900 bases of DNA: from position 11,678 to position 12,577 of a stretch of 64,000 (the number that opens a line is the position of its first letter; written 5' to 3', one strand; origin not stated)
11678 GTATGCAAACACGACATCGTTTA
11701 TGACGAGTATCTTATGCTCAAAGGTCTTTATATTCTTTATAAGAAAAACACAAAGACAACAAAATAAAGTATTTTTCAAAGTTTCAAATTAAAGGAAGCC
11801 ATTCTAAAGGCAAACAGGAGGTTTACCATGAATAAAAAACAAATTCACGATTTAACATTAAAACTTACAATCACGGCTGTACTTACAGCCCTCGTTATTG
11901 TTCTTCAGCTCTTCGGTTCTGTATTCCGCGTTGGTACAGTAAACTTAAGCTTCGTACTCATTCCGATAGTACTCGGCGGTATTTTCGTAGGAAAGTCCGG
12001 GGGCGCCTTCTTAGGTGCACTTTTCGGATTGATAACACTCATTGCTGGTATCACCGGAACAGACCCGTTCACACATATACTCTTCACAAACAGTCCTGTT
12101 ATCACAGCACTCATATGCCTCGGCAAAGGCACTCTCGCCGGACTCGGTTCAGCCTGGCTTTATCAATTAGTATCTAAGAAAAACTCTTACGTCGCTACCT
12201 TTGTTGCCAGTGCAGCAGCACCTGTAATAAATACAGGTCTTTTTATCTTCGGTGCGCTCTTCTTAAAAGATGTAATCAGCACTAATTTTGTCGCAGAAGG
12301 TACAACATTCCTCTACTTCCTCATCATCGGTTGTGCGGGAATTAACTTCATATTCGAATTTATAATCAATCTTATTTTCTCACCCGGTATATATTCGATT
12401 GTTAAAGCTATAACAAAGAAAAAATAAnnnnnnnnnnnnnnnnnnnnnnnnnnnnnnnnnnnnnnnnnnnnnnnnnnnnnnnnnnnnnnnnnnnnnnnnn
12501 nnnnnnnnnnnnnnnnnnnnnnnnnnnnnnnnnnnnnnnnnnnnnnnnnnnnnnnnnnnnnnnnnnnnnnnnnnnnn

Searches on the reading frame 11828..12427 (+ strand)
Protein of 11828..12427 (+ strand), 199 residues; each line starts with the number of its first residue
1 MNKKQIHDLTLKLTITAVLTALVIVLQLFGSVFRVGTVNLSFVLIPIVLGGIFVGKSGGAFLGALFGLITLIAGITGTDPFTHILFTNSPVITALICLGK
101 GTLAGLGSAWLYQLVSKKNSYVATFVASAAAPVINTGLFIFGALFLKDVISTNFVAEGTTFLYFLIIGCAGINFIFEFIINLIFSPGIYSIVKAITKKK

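Call 10: search_protein_families(library=pfam, proteins=[window:11828-12427:+], max_evalue=10)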
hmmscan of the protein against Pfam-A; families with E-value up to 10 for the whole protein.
window:11828-12427:+ (199 aa): 2 families
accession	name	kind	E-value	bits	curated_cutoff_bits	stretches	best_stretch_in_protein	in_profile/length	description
PF12822.12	ECF_trnsprt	-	9.8e-09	35.9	30.7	1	12-189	2-169/169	ECF transporter, substrate-specific component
PF09515.15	Thia_YuaJ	-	0.019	15.5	25.8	1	15-183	3-163/177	Thiamine transporter protein (Thia_YuaJ)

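Call 14: find_encoding_contigs(protein=window:11828-12427:+, flank=5000, max_places=10)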
Protein window:11828-12427:+ (199 aa): 23 contigs read that carry it; 3 places shown.
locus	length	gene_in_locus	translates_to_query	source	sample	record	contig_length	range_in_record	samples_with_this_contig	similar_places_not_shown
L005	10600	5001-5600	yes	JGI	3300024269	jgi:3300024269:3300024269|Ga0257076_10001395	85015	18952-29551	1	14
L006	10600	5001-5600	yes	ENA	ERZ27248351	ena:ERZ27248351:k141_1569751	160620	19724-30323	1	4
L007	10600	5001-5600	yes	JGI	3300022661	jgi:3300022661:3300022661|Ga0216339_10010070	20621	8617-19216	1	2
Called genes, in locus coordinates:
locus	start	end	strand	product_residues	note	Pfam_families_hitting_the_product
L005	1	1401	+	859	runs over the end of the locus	PF00404:Dockerin_1 (weak)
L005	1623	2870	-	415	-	PF12913:SH3_6, PF00877:NLPC_P60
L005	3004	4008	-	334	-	PF00149:Metallophos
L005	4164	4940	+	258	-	PF03309:Pan_kinase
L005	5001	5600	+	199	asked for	PF12822:ECF_trnsprt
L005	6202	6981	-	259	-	PF01784:DUF34_NIF3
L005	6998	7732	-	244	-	PF12847:Methyltransf_18, PF04816:TrmK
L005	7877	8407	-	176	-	PF01558:POR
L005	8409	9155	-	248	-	PF02775:TPP_enzyme_C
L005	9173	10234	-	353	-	PF02776:TPP_enzyme_N (weak), PF01855:POR_N, PF02780:Transketolase_C (weak), PF17147:PFOR_II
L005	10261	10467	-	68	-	PF12797:Fer4_2 (faint), PF12837:Fer4_6 (weak), PF13237:Fer4_10, PF14697:Fer4_21 (weak), PF00037:Fer4 (weak), PF13183:Fer4_8 (faint), PF12838:Fer4_7, PF13187:Fer4_9 (weak), +2 more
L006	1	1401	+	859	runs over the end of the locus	PF00404:Dockerin_1 (weak)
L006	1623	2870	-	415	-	PF12913:SH3_6, PF00877:NLPC_P60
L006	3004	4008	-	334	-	PF00149:Metallophos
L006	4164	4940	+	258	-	PF03309:Pan_kinase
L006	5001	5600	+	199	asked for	PF12822:ECF_trnsprt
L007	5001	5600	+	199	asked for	PF12822:ECF_trnsprt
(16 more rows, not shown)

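Call 34: find_homologous_proteins(query=window:11828-12427:+, max_evalue=1e-30)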
Query window:11828-12427:+ (199 aa): 781 proteins with E <= 1e-30 among 1978 candidates; the best 120 are listed.
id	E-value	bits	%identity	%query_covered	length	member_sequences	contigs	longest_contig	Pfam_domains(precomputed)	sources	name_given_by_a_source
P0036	4.2e-116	404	100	100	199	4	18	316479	PF12822.13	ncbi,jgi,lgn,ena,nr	ncbi:MAG: ECF transporter S component [Ruminococcaceae bacterium]|nr:ECF transporter S component [Os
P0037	8.6e-107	373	90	100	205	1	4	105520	PF12822.13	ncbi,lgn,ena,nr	ncbi:MAG: ECF transporter S component [Clostridia bacterium]|nr:ECF transporter S component [Clostri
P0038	8.4e-99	347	83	98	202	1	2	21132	PF12822.13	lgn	-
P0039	2.0e-95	336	84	99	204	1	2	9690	PF12822.13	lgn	-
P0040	8.1e-87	308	77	98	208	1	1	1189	PF12822.13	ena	-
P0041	3.1e-82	293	72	100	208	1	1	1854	PF12822.13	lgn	-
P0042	4.0e-72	260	64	99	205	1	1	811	PF12822.13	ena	-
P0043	5.9e-72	260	65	99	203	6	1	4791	PF12822.13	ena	-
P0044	1.0e-68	249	64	98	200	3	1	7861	PF12822.13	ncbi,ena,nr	ncbi:MAG: ECF transporter S component [Clostridia bacterium]|nr:ECF transporter S component [Clostri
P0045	7.1e-67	243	87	68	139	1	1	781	-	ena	-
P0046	1.3e-66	242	62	98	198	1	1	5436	PF12822.13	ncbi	-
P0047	5.0e-65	237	60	99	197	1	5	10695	PF12822.13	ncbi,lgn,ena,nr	ncbi:MAG: ECF transporter S component [Clostridia bacterium]|nr:ECF transporter S component [Clostri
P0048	6.8e-65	237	60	99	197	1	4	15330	PF12822.13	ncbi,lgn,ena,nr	ncbi:MAG: ECF transporter S component [Clostridia bacterium]|nr:ECF transporter S component [Clostri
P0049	7.0e-65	237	59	95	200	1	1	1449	PF12822.13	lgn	-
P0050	1.0e-64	236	60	99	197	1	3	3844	PF12822.13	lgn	-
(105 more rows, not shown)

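Call 35: find_encoding_contigs(protein=P0039, flank=4000, max_places=4)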
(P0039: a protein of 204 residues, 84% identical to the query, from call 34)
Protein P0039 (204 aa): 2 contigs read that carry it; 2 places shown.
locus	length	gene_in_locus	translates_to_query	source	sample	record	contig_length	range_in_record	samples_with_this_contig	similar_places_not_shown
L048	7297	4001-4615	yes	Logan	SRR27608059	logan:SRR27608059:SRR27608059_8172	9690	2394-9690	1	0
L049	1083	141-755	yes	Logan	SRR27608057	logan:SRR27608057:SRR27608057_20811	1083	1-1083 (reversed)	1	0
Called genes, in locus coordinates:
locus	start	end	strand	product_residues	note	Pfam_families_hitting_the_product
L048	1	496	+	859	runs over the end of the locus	PF00404:Dockerin_1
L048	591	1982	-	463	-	PF12913:SH3_6, PF00877:NLPC_P60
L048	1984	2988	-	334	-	PF00149:Metallophos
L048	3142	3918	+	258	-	PF03309:Pan_kinase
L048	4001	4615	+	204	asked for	PF12822:ECF_trnsprt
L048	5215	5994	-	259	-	PF01784:DUF34_NIF3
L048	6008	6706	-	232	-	PF12847:Methyltransf_18, PF04816:TrmK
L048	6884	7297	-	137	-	?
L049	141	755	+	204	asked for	PF12822:ECF_trnsprt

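Call 36: find_encoding_contigs(protein=P0041, flank=4000, max_places=4)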
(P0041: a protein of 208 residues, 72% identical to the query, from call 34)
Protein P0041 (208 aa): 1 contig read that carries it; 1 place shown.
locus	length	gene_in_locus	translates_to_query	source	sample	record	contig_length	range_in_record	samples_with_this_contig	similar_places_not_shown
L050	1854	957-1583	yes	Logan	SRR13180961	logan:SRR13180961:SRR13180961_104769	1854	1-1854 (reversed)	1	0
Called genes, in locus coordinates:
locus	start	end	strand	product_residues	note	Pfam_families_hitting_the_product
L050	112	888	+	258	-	PF03309:Pan_kinase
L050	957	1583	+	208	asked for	PF12822:ECF_trnsprt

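Call 39: find_encoding_contigs(protein=P0045, flank=4000, max_places=4)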
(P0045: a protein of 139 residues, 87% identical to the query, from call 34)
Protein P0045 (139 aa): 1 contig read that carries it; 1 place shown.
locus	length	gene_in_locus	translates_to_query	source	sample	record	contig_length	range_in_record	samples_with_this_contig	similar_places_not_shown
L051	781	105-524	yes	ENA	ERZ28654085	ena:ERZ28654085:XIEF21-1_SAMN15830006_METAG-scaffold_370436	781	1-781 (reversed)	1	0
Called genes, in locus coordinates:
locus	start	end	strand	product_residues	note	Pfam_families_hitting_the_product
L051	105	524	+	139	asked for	-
